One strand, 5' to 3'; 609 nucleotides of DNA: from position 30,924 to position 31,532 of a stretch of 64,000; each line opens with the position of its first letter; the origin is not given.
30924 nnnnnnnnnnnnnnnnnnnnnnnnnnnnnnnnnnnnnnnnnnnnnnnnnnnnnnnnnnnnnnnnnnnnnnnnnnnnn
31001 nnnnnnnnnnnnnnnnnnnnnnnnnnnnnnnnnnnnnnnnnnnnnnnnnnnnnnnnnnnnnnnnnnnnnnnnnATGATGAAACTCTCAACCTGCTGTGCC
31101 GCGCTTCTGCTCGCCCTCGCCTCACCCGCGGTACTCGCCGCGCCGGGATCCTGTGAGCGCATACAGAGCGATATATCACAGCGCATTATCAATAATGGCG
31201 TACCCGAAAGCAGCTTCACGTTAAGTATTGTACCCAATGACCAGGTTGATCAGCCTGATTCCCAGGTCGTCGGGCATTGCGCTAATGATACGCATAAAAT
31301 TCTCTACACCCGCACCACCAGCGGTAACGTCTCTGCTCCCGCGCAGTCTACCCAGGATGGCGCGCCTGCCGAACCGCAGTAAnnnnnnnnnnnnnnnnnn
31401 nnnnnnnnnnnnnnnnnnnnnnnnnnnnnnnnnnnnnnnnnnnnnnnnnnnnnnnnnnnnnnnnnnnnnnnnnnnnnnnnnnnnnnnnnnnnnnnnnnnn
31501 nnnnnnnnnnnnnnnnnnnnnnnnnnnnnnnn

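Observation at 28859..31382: Cluster of four small exported or membrane proteins of unknown function around speG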

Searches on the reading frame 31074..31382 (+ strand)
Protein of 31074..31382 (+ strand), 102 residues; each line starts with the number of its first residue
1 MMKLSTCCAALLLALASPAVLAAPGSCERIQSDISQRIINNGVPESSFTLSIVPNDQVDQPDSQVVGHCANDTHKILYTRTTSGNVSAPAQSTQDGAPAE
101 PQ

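Call 4: search_protein_families(library=pfam, proteins=[window:31074-31382:+], max_evalue=0.01)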
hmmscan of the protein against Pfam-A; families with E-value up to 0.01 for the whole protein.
window:31074-31382:+ (102 aa): 1 family
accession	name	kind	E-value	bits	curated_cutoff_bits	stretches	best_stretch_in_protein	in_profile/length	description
PF06649.17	DUF1161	-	6e-19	68.6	25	1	27-80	1-52/52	Protein of unknown function (DUF1161)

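Call 22: search_solved_structures(query=window:31077-31379:+, max_evalue=1)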
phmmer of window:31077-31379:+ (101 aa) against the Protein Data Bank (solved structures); distinct sequences matched with E-value up to 1: 0.

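Call 29: find_homologous_proteins(query=window:31077-31379:+, max_evalue=0.001)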
Query window:31077-31379:+ (101 aa): 734 proteins with E <= 0.001 among 764 candidates; the best 120 are listed.
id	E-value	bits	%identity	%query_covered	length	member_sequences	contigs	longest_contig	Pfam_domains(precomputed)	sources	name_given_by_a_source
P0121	8.2e-59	213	88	100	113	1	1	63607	PF06649.18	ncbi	-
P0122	3.2e-58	211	98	100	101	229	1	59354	PF06649.18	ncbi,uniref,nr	ncbi:DUF1161 domain-containing protein [Escherichia coli]|uniref:DUF1161 domain-containing protein n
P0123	6.8e-58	210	99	100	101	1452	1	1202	PF06649.18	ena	-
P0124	1.0e-57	210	98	100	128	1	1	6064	PF06649.18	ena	-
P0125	1.9e-56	206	100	96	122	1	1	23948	PF06649.18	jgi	jgi:hypothetical protein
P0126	1.4e-55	203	96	100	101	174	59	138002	PF06649.18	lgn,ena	-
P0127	2.2e-55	202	98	97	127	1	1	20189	PF06649.18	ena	-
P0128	6.4e-55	201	100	94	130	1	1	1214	PF06649.18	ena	-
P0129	8.8e-54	197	96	100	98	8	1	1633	PF06649.18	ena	-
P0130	1.5e-53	197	96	100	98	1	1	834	PF06649.18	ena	-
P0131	1.2e-52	194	100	91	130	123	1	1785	PF06649.18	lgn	-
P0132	1.7e-52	193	99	92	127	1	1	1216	PF06649.18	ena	-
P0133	8.8e-52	191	94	100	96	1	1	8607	PF06649.18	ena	-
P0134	9.7e-52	191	89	100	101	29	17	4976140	PF06649.18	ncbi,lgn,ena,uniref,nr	ncbi:DUF1161 domain-containing protein [Escherichia albertii]|uniref:DUF1161 domain-containing prote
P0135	1.0e-50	187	88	100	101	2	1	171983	PF06649.18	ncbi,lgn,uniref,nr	ncbi:DUF1161 domain-containing protein [Escherichia albertii]|uniref:DUF1161 domain-containing prote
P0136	1.6e-50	187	87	100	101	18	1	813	PF06649.18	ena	-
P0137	1.8e-50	187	91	100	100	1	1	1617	PF06649.18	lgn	-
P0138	4.7e-50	185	99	87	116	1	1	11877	PF06649.18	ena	-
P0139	6.2e-50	185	99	87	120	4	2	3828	PF06649.18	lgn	-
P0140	8.5e-50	185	92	100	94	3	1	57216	PF06649.18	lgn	-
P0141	1.4e-49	184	100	86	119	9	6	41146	PF06649.18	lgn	-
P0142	4.1e-47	176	84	100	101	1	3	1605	PF06649.18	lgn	-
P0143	4.2e-47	176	84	100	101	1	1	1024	PF06649.18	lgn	-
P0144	1.0e-46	175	95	86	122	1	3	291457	PF06649.18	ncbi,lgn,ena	-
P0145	3.3e-46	173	94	86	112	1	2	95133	PF06649.18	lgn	-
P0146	8.3e-46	172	89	100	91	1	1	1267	PF06649.18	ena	-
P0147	1.1e-45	171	84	100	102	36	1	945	PF06649.18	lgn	-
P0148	1.6e-45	171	84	98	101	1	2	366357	PF06649.18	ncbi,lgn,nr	ncbi:DUF1161 domain-containing protein [Escherichia coli]|nr:DUF1161 domain-containing protein [Esch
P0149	2.2e-45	170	100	79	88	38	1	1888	PF06649.18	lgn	-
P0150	1.0e-44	168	90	92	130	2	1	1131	PF06649.18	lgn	-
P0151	6.4e-43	162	100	75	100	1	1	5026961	PF06649.18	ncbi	-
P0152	1.6e-42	161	97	78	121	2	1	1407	PF06649.18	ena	-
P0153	1.7e-42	161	79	100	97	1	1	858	PF06649.18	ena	-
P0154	2.8e-42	160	80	98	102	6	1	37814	PF06649.18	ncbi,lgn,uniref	ncbi:DUF1161 domain-containing protein [Escherichia sp. TW14182]|uniref:DUF1161 domain-containing pr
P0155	3.0e-42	160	76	100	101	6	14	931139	PF06649.18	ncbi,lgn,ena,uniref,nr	ncbi:DUF1161 domain-containing protein [Pseudenterobacter timonensis]|uniref:DUF1161 domain-containi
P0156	3.9e-41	157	95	78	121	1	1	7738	PF06649.18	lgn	-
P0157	8.3e-41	156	63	82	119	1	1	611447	PF06649.18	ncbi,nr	ncbi:DUF1161 domain-containing protein [Salmonella enterica subsp. enterica serovar Bredeney]|nr:DUF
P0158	1.0e-40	155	85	92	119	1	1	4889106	PF06649.18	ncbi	-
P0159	2.1e-40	154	74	100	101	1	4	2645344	PF06649.18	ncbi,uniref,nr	ncbi:hypothetical protein C3432_05525 [Citrobacter amalonaticus]|uniref:DUF1161 domain-containing pr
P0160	2.2e-40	154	75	100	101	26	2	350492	PF06649.18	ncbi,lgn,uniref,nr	ncbi:DUF1161 domain-containing protein [Citrobacter sp. Res13-Sevr-PEB04-36]|uniref:DUF1161 domain-c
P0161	2.2e-40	154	78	82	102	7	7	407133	PF06649.18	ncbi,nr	ncbi:DUF1161 domain-containing protein [Salmonella enterica subsp. enterica]|nr:DUF1161 domain-conta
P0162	2.4e-40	154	72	100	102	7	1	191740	PF06649.18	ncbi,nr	ncbi:DUF1161 domain-containing protein [Salmonella enterica]|nr:DUF1161 domain-containing protein [S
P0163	5.5e-40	153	78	82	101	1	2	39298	PF06649.18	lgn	-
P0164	5.6e-40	153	78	82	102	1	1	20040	PF06649.18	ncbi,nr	ncbi:DUF1161 domain-containing protein [Salmonella enterica subsp. enterica serovar Typhimurium]|nr:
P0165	5.7e-40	153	72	100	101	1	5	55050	PF06649.18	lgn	-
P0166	5.9e-40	153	72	100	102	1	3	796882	PF06649.18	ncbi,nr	ncbi:DUF1161 domain-containing protein [Salmonella enterica subsp. enterica serovar 4,[5],12:i:-]|nr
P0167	6.1e-40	153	78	82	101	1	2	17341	PF06649.18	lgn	-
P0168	6.3e-40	153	78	82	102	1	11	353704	PF06649.18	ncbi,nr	ncbi:DUF1161 domain-containing protein [Salmonella enterica subsp. enterica]|nr:DUF1161 domain-conta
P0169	6.6e-40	153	74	100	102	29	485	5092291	PF06649.18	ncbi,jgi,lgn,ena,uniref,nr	ncbi:TPA: DUF1161 domain-containing protein [Citrobacter koseri]|uniref:DUF1161 domain-containing pr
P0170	6.9e-40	153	73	100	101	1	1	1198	PF06649.18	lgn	-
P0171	7.1e-40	153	77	82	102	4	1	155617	PF06649.18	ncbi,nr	ncbi:DUF1161 domain-containing protein [Salmonella enterica subsp. enterica serovar Oranienburg]|nr:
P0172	7.4e-40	153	72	100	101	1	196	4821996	PF06649.18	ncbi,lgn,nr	ncbi:hypothetical protein A7P63_11895 [Salmonella enterica]|nr:hypothetical protein A7P63_11895 [Sal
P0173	7.6e-40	153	72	100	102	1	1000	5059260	PF06649.18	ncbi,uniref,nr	ncbi:DUF1161 domain-containing protein [Salmonella enterica]|uniref:DUF1161 domain-containing protei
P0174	8.1e-40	153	78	82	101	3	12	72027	PF06649.18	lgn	-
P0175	9.0e-40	152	78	82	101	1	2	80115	PF06649.18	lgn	-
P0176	9.0e-40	152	77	82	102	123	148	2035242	PF06649.18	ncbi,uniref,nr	ncbi:DUF1161 domain-containing protein [Salmonella enterica subsp. enterica serovar Woodinville]|uni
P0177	9.2e-40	152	78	82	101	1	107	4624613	PF06649.18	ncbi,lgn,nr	ncbi:outer membrane protein [Salmonella enterica subsp. houtenae serovar Houten]|nr:outer membrane p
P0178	9.2e-40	152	78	82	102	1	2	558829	PF06649.18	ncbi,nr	ncbi:DUF1161 domain-containing protein [Salmonella enterica]|nr:DUF1161 domain-containing protein [S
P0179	9.4e-40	152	78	82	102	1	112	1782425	PF06649.18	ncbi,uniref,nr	ncbi:DUF1161 domain-containing protein [Salmonella enterica subsp. houtenae]|uniref:DUF1161 domain-c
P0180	1.1e-39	152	78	82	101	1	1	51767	PF06649.18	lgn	-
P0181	1.1e-39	152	72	100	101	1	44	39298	PF06649.18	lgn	-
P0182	1.1e-39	152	78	82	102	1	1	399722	PF06649.18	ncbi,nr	ncbi:DUF1161 domain-containing protein [Salmonella enterica subsp. enterica]|nr:DUF1161 domain-conta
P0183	1.1e-39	152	72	100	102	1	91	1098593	PF06649.18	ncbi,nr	ncbi:DUF1161 domain-containing protein [Salmonella enterica]|nr:DUF1161 domain-containing protein [S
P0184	1.3e-39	152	84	88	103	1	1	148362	PF06649.18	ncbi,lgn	ncbi:DUF1161 domain-containing protein [Escherichia coli]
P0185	1.4e-39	152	77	82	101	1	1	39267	PF06649.18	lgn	-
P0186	1.4e-39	152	77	82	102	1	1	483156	PF06649.18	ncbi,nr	ncbi:DUF1161 domain-containing protein [Salmonella enterica subsp. enterica]|nr:DUF1161 domain-conta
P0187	1.8e-39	151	77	82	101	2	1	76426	PF06649.18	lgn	-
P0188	1.9e-39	151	73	100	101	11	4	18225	PF06649.18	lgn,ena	-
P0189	1.9e-39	151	72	100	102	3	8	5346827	PF06649.18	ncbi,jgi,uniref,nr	ncbi:DUF1161 domain-containing protein [Citrobacter rodentium NBRC 105723 = DSM 16636]|jgi:Protein o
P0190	1.9e-39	151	78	82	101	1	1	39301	PF06649.18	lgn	-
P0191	2.0e-39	151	78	82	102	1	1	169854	PF06649.18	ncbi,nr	ncbi:DUF1161 domain-containing protein [Salmonella enterica subsp. enterica serovar Hull]|nr:DUF1161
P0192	2.0e-39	151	78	82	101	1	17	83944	PF06649.18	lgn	-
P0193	2.0e-39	151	78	82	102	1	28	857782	PF06649.18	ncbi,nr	ncbi:DUF1161 domain-containing protein [Salmonella enterica subsp. enterica]|nr:DUF1161 domain-conta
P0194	2.1e-39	151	77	82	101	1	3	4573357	PF06649.18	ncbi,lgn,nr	ncbi:outer membrane protein [Salmonella enterica subsp. enterica serovar Oranienburg]|nr:outer membr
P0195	2.1e-39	151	77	82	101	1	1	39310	PF06649.18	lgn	-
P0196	2.1e-39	151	77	82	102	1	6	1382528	PF06649.18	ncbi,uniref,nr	ncbi:DUF1161 domain-containing protein [Salmonella enterica]|uniref:DUF1161 domain-containing protei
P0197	2.1e-39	151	77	82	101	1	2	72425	PF06649.18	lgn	-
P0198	2.2e-39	151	77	82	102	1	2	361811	PF06649.18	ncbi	ncbi:DUF1161 domain-containing protein [Salmonella enterica]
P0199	2.2e-39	151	77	82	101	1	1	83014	PF06649.18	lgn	-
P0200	2.2e-39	151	72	100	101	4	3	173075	PF06649.18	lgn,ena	-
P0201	2.2e-39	151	77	82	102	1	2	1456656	PF06649.18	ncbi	ncbi:TPA: DUF1161 domain-containing protein [Salmonella enterica subsp. enterica serovar Newport]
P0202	2.3e-39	151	77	82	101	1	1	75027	PF06649.18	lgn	-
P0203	2.3e-39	151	71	100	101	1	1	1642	PF06649.18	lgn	-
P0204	2.3e-39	151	77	82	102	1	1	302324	PF06649.18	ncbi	ncbi:DUF1161 domain-containing protein [Salmonella enterica subsp. enterica serovar Montevideo]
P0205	2.4e-39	151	77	82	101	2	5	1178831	PF06649.18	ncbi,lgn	-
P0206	2.6e-39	151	73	100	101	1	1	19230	PF06649.18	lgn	-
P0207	2.7e-39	151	77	82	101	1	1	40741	PF06649.18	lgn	-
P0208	2.7e-39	151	77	82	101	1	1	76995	PF06649.18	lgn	-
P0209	2.7e-39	151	77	82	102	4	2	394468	PF06649.18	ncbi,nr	ncbi:DUF1161 domain-containing protein [Salmonella enterica subsp. enterica serovar Bovismorbificans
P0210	2.7e-39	151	71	100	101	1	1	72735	PF06649.18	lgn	-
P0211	2.7e-39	151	77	82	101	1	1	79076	PF06649.18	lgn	-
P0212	2.7e-39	151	77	82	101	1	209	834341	PF06649.18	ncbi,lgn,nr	ncbi:hypothetical protein AEU78_03035 [Salmonella enterica subsp. enterica serovar Livingstone]|nr:m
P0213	2.7e-39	151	77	82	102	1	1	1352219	PF06649.18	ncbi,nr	ncbi:DUF1161 domain-containing protein [Salmonella enterica]|nr:DUF1161 domain-containing protein [S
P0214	2.8e-39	151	77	82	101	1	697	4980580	PF06649.18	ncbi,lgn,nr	ncbi:hypothetical protein BFF41_11735 [Salmonella enterica subsp. enterica serovar Senftenberg]|nr:m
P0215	2.8e-39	151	71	100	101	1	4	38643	PF06649.18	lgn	-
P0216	2.8e-39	151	71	100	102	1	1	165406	PF06649.18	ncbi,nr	ncbi:DUF1161 domain-containing protein [Salmonella enterica subsp. enterica serovar Cubana]|nr:DUF11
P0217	2.8e-39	151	71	100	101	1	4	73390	PF06649.18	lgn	-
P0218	2.8e-39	151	77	82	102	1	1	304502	PF06649.18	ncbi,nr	ncbi:DUF1161 domain-containing protein [Salmonella enterica subsp. enterica]|nr:DUF1161 domain-conta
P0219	2.8e-39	151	77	82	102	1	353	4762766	PF06649.18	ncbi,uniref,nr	ncbi:DUF1161 domain-containing protein [Salmonella enterica]|uniref:DUF1161 domain-containing protei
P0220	2.8e-39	151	77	82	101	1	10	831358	PF06649.18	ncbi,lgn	-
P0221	2.8e-39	151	71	100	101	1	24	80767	PF06649.18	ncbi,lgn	-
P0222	2.9e-39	151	77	82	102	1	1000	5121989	PF06649.18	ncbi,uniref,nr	ncbi:TPA: DUF1161 domain-containing protein [Salmonella enterica]|uniref:DUF1161 domain-containing p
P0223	2.9e-39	151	77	82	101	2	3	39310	PF06649.18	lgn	-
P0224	2.9e-39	151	71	100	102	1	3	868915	PF06649.18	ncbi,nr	ncbi:DUF1161 domain-containing protein [Salmonella enterica]|nr:DUF1161 domain-containing protein [S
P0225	2.9e-39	151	77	82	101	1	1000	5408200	PF06649.18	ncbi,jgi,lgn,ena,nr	ncbi:membrane protein [Salmonella enterica subsp. arizonae serovar 18:z4,z23:- str. CVM N7307]|nr:hy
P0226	2.9e-39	151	71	100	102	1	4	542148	PF06649.18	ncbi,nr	ncbi:DUF1161 domain-containing protein [Salmonella enterica subsp. enterica serovar Enteritidis]|nr:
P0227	2.9e-39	151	77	82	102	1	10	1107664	PF06649.18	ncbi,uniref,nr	ncbi:DUF1161 domain-containing protein [Salmonella enterica]|uniref:DUF1161 domain-containing protei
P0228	2.9e-39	151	71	100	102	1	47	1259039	PF06649.18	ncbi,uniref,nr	ncbi:DUF1161 domain-containing protein [Salmonella enterica]|uniref:DUF1161 domain-containing protei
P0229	2.9e-39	151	77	82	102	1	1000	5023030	PF06649.18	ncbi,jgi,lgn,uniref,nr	ncbi:DUF1161 domain-containing protein [Salmonella enterica subsp. enterica serovar Infantis]|uniref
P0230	3.0e-39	151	74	100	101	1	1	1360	PF06649.18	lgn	-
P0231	3.0e-39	151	77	82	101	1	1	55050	PF06649.18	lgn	-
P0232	3.0e-39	151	77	82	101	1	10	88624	PF06649.18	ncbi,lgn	-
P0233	3.0e-39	151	71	100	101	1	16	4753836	PF06649.18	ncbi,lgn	ncbi:DUF1161 domain-containing protein [Citrobacter sedlakii]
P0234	3.0e-39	151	77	82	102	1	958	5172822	PF06649.18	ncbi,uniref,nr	ncbi:DUF1161 domain-containing protein [Salmonella enterica]|uniref:DUF1161 domain-containing protei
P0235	3.0e-39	151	77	82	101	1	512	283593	PF06649.18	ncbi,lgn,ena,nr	ncbi:hypothetical protein CFSAN001077_20101 [Salmonella enterica subsp. enterica serovar Norwich str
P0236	3.0e-39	151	71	100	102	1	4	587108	PF06649.18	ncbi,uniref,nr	ncbi:DUF1161 domain-containing protein [Citrobacter sp. Cs237]|uniref:DUF1161 domain-containing prot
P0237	3.0e-39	151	77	82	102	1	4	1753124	PF06649.18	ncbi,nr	ncbi:DUF1161 domain-containing protein [Salmonella enterica subsp. enterica serovar Corvallis]|nr:DU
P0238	3.1e-39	151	77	82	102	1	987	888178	PF06649.18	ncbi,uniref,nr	ncbi:DUF1161 domain-containing protein [Salmonella enterica]|uniref:DUF1161 domain-containing protei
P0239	3.1e-39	151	72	100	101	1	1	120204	PF06649.18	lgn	-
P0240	3.2e-39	151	77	82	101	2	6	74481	PF06649.18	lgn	-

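Call 34: search_protein_representatives(protein=window:31077-31379:+)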
Query: 101 residues. Proteins with E-value up to 0.001 (for the whole library): 175; up to 1e-10: 58; up to 1e-30: 5. The best 150 are listed.
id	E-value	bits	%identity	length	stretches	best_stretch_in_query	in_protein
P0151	2.1e-43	162.4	99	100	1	25-101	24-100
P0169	2.1e-40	152.8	74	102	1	1-101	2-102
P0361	3.4e-38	145.7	90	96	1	1-78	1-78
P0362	8.5e-36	138.1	73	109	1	10-101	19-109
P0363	2.1e-35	136.8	81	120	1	1-95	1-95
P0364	2.5e-29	117.4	97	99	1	42-101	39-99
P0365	4.9e-26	106.8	68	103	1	1-76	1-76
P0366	4.5e-25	103.8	74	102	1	15-82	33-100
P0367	5.9e-24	100.2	52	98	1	7-98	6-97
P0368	9.9e-24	99.4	94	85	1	1-54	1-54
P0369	1.4e-23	99.0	68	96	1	24-97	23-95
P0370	3.8e-23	97.6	58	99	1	16-91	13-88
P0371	1.0e-22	96.2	75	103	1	1-68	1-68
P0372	2.3e-22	95.1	57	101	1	1-99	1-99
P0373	2.6e-22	94.9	33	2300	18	40-85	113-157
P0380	1.5e-18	82.9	34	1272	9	41-89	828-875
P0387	1.3e-16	76.7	33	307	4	10-77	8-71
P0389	1.2e-15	73.6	49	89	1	12-84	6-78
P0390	2.9e-15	72.4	36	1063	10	43-87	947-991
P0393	1.1e-14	70.5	50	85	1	11-84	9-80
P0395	2.5e-14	69.4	49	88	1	3-81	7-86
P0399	1.6e-13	66.8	48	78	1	9-79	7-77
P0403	9.8e-13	64.3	43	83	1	8-79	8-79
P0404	3.3e-12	62.6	38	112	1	4-87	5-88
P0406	9.5e-12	61.1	46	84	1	8-79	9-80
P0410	1.5e-11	60.5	47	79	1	2-79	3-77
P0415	3.9e-11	59.1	46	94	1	12-82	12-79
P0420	3.2e-10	56.2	38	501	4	42-87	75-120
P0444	1.3e-08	51.1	38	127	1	10-94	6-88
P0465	9.8e-07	45.1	39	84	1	7-80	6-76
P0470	2.9e-06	43.5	42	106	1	13-88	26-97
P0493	4.6e-05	39.7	40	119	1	7-97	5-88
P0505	1.6e-04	38.0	39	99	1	12-100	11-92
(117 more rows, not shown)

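Call 35: search_protein_families(library=pfam, proteins=[P0373, P0380, P0390, P0387, P0420], max_evalue=0.001)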
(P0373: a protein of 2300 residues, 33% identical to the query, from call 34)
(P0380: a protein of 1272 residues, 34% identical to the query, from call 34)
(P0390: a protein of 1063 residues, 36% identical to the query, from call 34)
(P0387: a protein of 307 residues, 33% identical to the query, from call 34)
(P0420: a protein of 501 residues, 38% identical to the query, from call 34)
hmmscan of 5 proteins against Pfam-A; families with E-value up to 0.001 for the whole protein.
P0373 (2300 aa): 2 families
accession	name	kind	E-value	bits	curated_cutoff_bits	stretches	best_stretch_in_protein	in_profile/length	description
PF19406.5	PKD_5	-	6.6e-29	100.1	25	3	2057-2154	1-88/88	PKD-like domain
PF21169.3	Fan1_SAP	-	2.4e-05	24.7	27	0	693-731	17-54/64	Fanconi-associated nuclease 1, SAP subdomain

P0380 (1272 aa): 3 families
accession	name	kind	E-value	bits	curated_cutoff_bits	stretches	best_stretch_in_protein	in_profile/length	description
PF19408.5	PKD_6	-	2.1e-25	89.3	25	2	1026-1102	4-78/82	PKD-like domain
PF19406.5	PKD_5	-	2e-13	50.5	25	1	757-841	2-87/88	PKD-like domain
PF18962.6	Por_Secre_tail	-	1.9e-11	44.5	27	1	1194-1270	1-75/75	Secretion system C-terminal sorting domain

P0390 (1063 aa): 2 families
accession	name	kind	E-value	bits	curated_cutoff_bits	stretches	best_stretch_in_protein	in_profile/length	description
PF04211.18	MtrC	-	5.7e-18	65.4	25.5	0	95-154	34-94/268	Tetrahydromethanopterin S-methyltransferase, subunit C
PF21403.4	OTU1_UBXL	-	2.4e-09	38.1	22.7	0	81-99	6-24/49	OTU1, UBXL domain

P0387 (307 aa): 4 families
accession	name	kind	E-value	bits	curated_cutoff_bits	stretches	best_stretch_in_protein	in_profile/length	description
PF06649.17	DUF1161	-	1.5e-65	217.8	25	4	256-302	1-49/52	Protein of unknown function (DUF1161)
PF25754.1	Gp11_C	-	1.8e-06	28.6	27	0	246-285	12-53/78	Phage Mu Gp11 C-terminal domain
PF07123.17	PsbW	-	0.00022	21.7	25.4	0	24-56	57-89/133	Photosystem II reaction centre W protein (PsbW)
PF13222.11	DUF4030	-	0.00076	20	25.2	0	99-129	15-45/142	Protein of unknown function (DUF4030)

P0420 (501 aa): 4 families
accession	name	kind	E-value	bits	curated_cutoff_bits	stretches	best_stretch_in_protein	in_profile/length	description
PF20595.4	pAdhesive_6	-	1.1e-09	38.4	27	0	385-456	82-152/165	Putative adhesive domain (group 6)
PF19406.5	PKD_5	-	5.7e-08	33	25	0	290-375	3-87/88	PKD-like domain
PF24499.1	Ig_TMEM131L_4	-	5.5e-07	30.5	27.8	0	420-469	6-55/136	TMEM131L fourth Ig-like domain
PF01915.27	Glyco_hydro_3_C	-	8.2e-05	23.1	31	0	292-319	147-174/200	Glycosyl hydrolase family 3 C-terminal domain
